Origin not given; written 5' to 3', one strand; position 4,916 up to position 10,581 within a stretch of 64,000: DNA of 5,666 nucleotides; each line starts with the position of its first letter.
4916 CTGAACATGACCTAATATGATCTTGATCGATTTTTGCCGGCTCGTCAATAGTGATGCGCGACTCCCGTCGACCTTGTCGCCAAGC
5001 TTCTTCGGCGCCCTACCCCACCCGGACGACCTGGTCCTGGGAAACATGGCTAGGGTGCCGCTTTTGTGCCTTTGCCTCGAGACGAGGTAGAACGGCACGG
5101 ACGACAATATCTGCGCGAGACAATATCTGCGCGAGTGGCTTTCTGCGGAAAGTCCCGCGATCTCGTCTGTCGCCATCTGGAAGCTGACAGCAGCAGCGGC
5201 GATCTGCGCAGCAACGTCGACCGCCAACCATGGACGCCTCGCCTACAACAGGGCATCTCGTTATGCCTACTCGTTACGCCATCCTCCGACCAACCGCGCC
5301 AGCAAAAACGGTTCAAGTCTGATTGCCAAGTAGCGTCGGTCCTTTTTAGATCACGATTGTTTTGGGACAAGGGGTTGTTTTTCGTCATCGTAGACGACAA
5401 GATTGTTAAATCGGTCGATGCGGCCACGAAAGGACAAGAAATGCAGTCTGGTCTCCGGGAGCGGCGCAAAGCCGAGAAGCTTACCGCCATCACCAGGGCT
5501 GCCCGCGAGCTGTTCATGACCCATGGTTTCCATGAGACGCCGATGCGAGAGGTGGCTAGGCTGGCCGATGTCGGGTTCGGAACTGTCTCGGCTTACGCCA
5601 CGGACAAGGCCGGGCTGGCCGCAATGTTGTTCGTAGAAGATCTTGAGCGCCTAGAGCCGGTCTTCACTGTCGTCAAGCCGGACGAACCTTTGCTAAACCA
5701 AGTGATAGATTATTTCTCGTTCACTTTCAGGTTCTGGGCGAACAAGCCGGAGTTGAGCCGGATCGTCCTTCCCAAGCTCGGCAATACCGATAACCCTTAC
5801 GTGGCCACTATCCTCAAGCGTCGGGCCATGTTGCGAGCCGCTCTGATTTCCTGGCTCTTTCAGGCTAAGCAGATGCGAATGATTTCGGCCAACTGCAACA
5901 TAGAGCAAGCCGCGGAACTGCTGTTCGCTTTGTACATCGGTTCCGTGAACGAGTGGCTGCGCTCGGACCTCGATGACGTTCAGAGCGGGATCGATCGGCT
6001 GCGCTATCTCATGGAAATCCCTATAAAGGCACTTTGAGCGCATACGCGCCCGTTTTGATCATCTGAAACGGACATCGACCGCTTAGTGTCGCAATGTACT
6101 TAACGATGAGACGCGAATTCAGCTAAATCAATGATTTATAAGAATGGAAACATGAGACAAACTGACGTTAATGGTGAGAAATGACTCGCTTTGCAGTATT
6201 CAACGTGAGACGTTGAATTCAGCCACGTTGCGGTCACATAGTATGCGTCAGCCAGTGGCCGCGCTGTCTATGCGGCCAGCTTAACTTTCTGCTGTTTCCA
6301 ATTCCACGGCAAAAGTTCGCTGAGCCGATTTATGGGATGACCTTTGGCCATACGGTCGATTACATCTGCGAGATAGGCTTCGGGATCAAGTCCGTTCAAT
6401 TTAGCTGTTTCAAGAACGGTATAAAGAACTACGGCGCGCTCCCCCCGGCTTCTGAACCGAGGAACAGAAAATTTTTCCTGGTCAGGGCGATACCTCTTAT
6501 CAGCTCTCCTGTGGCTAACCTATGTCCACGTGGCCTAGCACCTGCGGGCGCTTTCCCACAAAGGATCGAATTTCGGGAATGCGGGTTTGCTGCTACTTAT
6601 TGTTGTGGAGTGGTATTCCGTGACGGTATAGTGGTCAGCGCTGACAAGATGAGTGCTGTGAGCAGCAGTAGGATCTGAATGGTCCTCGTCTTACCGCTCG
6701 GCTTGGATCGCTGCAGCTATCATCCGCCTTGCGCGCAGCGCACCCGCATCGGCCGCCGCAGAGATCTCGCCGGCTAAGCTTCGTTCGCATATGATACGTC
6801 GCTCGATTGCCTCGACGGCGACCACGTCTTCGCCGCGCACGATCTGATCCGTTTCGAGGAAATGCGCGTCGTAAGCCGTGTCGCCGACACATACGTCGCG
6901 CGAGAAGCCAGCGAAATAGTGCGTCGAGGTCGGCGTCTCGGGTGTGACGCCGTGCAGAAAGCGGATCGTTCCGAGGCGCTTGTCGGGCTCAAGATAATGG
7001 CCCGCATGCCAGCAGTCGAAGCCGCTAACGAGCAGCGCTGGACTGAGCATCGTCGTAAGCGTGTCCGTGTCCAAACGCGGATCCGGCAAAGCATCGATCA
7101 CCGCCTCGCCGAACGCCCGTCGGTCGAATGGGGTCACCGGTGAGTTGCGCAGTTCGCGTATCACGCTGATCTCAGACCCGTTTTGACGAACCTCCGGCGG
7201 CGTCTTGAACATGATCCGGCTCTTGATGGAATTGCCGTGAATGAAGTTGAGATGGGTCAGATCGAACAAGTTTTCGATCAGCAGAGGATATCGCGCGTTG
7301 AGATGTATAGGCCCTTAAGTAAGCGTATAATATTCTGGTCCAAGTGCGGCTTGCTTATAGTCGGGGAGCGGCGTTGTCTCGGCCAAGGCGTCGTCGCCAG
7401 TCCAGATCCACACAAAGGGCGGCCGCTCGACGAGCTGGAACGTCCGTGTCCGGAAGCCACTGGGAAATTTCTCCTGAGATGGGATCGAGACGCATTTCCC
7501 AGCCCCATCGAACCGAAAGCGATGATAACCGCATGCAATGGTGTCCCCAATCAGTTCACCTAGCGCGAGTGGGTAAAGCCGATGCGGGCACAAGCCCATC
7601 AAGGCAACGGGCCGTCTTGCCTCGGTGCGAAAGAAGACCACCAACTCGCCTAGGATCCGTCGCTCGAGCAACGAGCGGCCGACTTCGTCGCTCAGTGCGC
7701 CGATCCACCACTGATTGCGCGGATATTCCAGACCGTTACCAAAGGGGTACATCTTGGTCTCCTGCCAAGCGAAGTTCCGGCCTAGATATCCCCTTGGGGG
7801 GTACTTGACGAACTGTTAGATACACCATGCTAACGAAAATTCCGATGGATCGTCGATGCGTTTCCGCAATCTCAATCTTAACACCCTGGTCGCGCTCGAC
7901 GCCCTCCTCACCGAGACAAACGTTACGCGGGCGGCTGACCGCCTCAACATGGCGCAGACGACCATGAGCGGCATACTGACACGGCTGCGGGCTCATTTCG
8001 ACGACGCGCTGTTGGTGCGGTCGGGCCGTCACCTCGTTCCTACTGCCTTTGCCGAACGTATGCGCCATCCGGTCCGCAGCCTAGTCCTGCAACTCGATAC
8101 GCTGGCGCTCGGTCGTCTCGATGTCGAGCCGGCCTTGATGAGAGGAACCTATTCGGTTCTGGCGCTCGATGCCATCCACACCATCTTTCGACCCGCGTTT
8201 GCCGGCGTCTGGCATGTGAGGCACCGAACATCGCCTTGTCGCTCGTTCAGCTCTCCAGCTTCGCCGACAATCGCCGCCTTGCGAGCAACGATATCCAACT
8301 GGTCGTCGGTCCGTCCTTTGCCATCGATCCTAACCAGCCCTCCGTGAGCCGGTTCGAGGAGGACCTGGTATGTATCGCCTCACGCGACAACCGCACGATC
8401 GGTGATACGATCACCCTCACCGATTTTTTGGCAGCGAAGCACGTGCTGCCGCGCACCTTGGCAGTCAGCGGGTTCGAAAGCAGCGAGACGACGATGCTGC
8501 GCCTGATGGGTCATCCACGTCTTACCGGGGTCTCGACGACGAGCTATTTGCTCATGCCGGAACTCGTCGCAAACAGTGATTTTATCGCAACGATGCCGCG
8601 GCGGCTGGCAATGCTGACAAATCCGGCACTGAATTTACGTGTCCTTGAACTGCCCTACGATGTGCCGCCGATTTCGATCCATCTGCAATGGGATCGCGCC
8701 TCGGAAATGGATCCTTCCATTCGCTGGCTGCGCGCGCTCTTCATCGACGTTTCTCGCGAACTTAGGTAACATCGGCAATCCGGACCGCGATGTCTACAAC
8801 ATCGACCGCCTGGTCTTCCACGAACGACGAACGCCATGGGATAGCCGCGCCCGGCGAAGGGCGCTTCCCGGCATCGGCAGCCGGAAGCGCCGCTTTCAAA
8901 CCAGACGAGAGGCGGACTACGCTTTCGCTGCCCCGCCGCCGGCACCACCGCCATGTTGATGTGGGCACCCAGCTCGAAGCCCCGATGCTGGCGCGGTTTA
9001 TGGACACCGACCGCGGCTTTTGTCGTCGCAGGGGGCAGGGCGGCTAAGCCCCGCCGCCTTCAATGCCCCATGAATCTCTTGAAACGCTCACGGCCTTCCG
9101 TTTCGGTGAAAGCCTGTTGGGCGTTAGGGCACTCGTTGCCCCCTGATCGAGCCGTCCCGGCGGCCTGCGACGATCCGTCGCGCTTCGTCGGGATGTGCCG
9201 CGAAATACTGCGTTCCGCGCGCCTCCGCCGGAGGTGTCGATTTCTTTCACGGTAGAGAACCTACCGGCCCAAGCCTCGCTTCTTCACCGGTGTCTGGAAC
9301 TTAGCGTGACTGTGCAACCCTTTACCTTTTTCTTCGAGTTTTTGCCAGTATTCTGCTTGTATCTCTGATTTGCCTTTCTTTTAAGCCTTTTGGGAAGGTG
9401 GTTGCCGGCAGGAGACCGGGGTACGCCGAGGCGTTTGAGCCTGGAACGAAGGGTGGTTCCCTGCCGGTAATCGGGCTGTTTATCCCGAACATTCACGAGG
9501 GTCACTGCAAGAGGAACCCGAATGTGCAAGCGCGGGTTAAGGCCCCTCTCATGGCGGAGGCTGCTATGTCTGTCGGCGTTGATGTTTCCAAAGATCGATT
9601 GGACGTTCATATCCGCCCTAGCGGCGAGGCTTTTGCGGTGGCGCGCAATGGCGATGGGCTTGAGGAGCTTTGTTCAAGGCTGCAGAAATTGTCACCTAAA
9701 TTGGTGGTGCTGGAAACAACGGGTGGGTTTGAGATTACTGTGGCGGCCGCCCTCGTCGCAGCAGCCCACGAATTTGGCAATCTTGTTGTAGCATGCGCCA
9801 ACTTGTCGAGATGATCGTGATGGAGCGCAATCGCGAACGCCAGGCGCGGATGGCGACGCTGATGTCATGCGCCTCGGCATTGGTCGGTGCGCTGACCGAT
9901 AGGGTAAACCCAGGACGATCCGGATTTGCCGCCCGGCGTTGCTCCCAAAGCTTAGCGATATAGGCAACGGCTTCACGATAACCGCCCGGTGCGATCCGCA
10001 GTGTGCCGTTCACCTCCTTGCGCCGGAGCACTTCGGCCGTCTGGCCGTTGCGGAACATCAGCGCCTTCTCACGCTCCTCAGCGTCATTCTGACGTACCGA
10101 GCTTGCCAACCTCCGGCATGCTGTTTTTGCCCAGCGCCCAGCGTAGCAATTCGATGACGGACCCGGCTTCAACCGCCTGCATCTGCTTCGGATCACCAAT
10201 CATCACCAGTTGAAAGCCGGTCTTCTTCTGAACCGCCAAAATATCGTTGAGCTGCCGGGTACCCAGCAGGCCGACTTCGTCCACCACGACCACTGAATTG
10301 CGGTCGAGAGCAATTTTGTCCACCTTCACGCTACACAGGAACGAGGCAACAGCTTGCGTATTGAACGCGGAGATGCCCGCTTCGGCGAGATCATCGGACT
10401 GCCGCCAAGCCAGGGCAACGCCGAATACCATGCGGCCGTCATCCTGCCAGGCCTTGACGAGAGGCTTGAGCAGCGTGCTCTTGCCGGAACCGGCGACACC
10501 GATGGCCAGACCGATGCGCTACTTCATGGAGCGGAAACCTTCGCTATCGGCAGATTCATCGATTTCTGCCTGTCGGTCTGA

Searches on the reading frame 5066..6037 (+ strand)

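Call 10: search_protein_families(library=pfam, proteins=[window:5066-6037:+])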
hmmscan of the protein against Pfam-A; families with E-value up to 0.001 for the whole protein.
window:5066-6037:+ (323 aa): 1 family
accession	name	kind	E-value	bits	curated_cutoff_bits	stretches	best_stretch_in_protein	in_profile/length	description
PF00440.29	TetR_N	-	1.5e-09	37.9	24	1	142-185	1-44/47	Bacterial regulatory proteins, tetR family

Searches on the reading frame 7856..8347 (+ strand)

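Call 10: search_protein_families(library=pfam, proteins=[window:7856-8347:+])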
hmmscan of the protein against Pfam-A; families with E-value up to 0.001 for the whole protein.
window:7856-8347:+ (163 aa): 1 family
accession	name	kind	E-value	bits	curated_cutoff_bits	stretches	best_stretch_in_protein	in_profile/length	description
PF00126.33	HTH_1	-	5.8e-13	49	26.6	1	8-67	1-60/60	Bacterial regulatory helix-turn-helix protein, lysR family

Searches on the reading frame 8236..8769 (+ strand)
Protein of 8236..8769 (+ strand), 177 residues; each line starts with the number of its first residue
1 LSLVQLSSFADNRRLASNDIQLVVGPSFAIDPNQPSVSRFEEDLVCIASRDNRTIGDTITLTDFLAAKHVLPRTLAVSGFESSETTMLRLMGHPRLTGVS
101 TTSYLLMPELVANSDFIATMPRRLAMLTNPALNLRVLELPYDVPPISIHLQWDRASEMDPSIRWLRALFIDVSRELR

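Call 10: search_protein_families(library=pfam, proteins=[window:8236-8769:+])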
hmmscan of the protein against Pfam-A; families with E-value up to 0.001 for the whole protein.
window:8236-8769:+ (177 aa): 1 family
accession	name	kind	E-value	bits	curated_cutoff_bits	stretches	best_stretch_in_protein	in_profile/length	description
PF03466.25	LysR_substrate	-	1.6e-11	44.5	28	1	12-171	48-206/209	LysR substrate binding domain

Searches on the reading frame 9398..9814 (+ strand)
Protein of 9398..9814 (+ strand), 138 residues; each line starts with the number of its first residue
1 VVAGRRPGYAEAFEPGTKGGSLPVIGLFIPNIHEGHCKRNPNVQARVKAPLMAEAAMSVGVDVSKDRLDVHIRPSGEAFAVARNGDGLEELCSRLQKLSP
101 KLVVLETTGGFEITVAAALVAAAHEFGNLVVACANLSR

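Call 90: search_protein_families(library=pfam, proteins=[window:9398-9814:+], max_evalue=0.01)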
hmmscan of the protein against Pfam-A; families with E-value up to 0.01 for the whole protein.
window:9398-9814:+ (138 aa): 1 family
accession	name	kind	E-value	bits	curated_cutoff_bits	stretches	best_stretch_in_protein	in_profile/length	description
PF01548.23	DEDD_Tnp_IS110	-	0.0019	18.4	29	1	59-125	1-72/155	Transposase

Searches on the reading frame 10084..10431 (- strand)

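Call 90: search_protein_families(library=pfam, proteins=[window:10084-10431:-], max_evalue=0.01)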
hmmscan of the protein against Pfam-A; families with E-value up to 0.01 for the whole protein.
window:10084-10431:- (115 aa): 3 families
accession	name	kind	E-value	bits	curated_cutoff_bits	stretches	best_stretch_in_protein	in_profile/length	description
PF13604.12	AAA_30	-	4.4e-18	66.2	27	1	2-97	49-141/191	AAA domain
PF13245.12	AAA_19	-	0.0018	18.9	25.1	1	41-86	88-131/134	AAA domain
PF13401.12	AAA_22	-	0.0019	18.9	27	1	42-82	84-125/130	AAA domain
